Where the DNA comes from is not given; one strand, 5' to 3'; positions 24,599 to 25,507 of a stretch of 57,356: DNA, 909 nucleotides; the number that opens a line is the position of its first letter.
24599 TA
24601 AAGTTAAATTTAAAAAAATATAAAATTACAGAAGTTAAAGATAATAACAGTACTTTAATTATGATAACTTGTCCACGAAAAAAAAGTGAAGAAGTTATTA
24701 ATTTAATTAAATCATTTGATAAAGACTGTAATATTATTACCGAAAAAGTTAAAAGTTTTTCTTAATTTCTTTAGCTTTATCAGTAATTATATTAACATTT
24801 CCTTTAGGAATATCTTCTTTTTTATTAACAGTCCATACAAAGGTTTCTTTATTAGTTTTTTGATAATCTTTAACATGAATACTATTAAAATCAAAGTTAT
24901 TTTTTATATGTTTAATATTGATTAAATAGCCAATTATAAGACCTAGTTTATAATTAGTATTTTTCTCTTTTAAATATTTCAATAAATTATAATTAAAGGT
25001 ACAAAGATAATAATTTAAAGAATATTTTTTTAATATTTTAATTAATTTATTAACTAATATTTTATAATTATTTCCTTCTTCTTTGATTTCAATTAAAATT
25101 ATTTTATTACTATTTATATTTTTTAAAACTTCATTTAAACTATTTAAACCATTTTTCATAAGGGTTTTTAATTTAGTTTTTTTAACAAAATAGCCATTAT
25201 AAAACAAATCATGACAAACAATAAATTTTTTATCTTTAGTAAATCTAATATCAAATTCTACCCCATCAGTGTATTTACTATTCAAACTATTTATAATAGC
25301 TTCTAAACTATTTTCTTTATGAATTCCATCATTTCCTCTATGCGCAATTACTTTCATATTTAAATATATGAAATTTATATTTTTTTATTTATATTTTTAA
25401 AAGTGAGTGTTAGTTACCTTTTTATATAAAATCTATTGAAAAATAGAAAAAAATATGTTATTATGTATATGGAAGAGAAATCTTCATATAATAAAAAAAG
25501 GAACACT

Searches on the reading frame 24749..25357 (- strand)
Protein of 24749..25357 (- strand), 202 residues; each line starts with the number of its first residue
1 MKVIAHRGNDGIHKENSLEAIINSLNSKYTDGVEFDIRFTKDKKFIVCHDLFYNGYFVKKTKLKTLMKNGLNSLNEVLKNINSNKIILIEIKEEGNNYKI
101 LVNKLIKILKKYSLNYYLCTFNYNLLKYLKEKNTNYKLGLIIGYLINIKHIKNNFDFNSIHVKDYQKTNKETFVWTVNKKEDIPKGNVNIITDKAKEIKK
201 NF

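Call 10: find_encoding_contigs(protein=window:24749-25357:-, flank=6000, max_places=10)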
Protein window:24749-25357:- (202 aa): 4 contigs read that carry it; 4 places shown.
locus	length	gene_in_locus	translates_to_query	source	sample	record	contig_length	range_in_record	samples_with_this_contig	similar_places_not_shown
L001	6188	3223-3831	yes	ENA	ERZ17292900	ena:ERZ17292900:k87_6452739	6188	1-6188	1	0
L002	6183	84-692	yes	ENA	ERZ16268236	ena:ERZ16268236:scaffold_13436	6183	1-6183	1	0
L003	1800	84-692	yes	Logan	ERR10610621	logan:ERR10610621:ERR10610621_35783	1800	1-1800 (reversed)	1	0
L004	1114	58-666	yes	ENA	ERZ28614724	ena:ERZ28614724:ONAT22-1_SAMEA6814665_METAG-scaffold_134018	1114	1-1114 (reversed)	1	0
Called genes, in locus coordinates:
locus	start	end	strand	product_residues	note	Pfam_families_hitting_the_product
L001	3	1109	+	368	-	?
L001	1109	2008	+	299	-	PF00294:PfkB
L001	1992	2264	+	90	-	PF01713:Smr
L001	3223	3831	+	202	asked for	PF03009:GDPD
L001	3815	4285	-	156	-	PF18955:DUF5698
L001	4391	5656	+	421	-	PF02885:Glycos_trans_3N, PF00591:Glycos_transf_3, PF07831:PYNP_C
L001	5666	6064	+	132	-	PF00383:dCMP_cyt_deam_1, PF14421:LmjF365940-deam (weak)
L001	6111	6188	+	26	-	?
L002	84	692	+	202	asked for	PF03009:GDPD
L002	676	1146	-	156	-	PF18955:DUF5698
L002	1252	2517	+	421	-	PF02885:Glycos_trans_3N, PF00591:Glycos_transf_3, PF07831:PYNP_C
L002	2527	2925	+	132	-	PF00383:dCMP_cyt_deam_1, PF14421:LmjF365940-deam (weak)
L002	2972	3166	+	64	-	PF01192:RNA_pol_Rpb6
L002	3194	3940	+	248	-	PF21982:RecX_HTH1 (faint), PF02631:RecX_HTH2 (weak), PF21981:RecX_HTH3 (weak)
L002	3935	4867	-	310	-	PF04055:Radical_SAM, PF16199:Radical_SAM_C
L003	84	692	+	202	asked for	PF03009:GDPD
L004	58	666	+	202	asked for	PF03009:GDPD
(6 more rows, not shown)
